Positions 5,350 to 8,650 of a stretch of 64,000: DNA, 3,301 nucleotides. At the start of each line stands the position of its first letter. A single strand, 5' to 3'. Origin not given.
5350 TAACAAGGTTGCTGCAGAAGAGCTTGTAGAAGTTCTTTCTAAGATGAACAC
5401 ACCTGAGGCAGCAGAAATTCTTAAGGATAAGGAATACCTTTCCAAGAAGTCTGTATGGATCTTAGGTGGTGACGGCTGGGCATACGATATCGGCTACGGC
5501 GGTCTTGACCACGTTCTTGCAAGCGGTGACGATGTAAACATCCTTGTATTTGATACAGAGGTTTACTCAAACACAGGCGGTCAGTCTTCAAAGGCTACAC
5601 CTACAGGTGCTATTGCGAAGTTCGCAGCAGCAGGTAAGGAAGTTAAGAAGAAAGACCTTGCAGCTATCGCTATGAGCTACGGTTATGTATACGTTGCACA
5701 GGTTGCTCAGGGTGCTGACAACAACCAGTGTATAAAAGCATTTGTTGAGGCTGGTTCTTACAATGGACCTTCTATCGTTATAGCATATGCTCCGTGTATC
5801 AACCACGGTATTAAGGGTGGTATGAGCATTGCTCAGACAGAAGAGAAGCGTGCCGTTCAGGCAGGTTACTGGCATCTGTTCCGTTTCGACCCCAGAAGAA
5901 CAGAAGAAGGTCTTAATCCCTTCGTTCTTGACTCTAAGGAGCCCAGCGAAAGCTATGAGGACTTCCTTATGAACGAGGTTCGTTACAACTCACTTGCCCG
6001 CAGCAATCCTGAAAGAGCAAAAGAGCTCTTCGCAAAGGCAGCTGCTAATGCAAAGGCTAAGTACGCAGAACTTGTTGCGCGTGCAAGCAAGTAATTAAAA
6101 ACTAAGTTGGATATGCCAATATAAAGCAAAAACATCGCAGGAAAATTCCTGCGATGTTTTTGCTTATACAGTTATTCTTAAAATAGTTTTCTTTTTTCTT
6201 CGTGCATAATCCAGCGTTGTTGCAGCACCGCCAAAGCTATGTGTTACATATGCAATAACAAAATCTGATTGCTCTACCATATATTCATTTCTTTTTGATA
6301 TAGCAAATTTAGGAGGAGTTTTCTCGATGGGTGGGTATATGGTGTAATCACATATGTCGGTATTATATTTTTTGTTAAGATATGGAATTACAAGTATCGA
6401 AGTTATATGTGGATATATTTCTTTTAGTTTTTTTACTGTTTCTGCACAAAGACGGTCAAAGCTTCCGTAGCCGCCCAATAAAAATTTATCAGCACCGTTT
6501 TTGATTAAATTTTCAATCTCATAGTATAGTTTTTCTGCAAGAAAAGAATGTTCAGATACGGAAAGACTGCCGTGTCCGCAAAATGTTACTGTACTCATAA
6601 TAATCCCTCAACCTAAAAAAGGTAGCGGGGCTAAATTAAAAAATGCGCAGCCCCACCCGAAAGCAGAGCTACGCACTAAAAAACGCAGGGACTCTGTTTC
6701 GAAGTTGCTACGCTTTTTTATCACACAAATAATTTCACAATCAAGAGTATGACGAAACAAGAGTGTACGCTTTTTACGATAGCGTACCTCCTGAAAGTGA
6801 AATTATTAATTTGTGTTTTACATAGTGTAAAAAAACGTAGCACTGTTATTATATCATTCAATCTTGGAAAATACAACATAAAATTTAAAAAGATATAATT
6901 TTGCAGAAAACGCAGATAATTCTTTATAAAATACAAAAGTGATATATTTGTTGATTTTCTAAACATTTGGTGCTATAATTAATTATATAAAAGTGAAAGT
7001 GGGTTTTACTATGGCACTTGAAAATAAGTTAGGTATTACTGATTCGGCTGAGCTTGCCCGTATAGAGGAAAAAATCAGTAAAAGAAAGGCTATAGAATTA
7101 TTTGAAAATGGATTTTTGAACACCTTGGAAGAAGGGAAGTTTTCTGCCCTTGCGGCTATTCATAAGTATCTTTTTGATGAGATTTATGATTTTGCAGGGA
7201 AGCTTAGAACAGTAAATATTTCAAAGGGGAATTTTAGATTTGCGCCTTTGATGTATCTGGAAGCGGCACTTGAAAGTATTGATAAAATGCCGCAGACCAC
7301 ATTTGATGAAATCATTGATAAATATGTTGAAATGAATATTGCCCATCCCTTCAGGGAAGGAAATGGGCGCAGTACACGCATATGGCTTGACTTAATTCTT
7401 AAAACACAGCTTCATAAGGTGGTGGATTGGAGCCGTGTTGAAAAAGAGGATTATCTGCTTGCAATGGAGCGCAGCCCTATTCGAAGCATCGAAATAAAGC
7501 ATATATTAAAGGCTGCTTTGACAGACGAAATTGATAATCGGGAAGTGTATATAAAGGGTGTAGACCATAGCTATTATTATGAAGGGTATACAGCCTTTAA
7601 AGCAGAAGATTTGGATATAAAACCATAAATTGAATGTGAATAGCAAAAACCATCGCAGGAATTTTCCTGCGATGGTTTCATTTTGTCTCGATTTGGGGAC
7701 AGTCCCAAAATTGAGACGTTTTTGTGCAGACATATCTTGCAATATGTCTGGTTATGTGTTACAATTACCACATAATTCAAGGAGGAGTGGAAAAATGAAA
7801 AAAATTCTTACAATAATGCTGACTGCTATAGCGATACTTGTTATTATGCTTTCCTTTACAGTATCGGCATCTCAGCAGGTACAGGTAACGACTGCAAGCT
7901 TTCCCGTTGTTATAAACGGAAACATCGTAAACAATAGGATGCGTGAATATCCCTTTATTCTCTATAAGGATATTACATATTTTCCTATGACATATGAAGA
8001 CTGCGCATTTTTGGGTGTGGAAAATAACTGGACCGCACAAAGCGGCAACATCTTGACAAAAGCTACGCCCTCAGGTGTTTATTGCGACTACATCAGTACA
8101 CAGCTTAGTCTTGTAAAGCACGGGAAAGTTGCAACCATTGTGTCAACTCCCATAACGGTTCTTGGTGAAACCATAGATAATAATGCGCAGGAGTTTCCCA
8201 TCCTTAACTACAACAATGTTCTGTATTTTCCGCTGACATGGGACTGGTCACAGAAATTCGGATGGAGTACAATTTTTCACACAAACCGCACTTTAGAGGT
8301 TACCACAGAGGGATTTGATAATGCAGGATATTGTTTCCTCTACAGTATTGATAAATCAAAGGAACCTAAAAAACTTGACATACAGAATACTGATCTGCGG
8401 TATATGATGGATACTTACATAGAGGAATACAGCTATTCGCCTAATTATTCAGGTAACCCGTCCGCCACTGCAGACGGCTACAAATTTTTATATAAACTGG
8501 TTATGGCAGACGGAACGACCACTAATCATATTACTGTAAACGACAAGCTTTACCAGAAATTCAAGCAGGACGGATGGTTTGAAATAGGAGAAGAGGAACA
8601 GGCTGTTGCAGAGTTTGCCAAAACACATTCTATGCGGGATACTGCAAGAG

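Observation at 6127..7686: Low-GC two-gene islet (DUF1273/SLOG protein and class III Fic) bracketed by near-identical 24-bp terminator hairpins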

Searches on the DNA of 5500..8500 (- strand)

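Call 6: search_rna_families(source=window, start=5500, end=8500, threshold=evalue, max_evalue=1)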
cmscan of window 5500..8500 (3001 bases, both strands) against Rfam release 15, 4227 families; matches with E-value up to 1: 7.
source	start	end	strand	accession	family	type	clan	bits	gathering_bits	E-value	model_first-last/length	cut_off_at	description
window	6097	6191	+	RF04128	MIR8562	Gene; miRNA;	-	26.5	211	0.046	74-169/242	no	MIR8562 microRNA precursor family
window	6117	6169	-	RF00854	mir-5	Gene; miRNA;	-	26.4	75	0.033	1-70/70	no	mir-5 microRNA precursor family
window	6129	6181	-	RF02901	AaHKsRNA41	Gene; sRNA;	-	25.7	97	0.0037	1-187/187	no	Aggregatibacter sRNA 41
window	6114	6172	-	RF04255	MIR8001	Gene; miRNA;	-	25.6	90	0.074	1-67/67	no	MIR8001 microRNA precursor family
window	6124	6165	+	RF04255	MIR8001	Gene; miRNA;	-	24.2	90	0.17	10-56/67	no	MIR8001 microRNA precursor family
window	6091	6198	+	RF00920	MIR444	Gene; miRNA;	-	21.7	110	0.33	1-116/116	no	MIR444 microRNA precursor family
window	6124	6165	-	RF00898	mir-242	Gene; miRNA;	-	20.7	54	0.81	1-77/77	no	mir-242 microRNA precursor family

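Call 53: search_rna_families(source=L029, start=5360, end=5600, threshold=evalue, max_evalue=10)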
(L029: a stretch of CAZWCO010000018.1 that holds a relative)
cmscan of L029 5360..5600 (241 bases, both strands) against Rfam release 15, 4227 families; matches with E-value up to 10: 5.
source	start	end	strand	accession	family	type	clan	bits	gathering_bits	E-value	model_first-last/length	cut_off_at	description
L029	5481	5567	-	RF02255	adapt33_1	Gene; lncRNA;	-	19.2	60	5.5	1-76/76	no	Adaptive response 33 conserved region 1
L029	5383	5523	-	RF02579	tsr26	Gene; sRNA;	-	18.4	141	1.8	1-122/122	no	S. aureus tsr26 small RNA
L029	5449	5566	-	RF04195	MIR6217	Gene; miRNA;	-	15.7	110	0.22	1-228/228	no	MIR6217 microRNA precursor family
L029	5368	5425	-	RF02523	ROSE_3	Cis-reg; thermoregulator;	-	15.1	43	0.78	1-69/69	no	Repression of heat shock gene expression (ROSE) element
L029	5361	5377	-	RF02914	DUF805b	Cis-reg;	CL00115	10.6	35.6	2.5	1-35/35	no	DUF805b RNA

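Call 79: search_dna_similar(query=window:6599-6845:-, collection=plasmids, mode=distant, max_evalue=0.001, max_rows=15)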
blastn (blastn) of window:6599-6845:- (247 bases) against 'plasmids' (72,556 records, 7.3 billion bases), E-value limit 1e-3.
No match.

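Call 99: search_rna_families(source=L001, start=1, end=620, threshold=evalue, max_evalue=1)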
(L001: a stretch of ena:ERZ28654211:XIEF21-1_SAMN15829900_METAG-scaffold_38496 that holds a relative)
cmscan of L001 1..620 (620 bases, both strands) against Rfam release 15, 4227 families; matches with E-value up to 1: 1.
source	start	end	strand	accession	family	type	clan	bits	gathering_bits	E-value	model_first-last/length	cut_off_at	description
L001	173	231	-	RF02296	TtnuCD20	Gene; snRNA; snoRNA; CD-box;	-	26.2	80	0.063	1-66/66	no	Tetrahymena snoRNA TtnuCD20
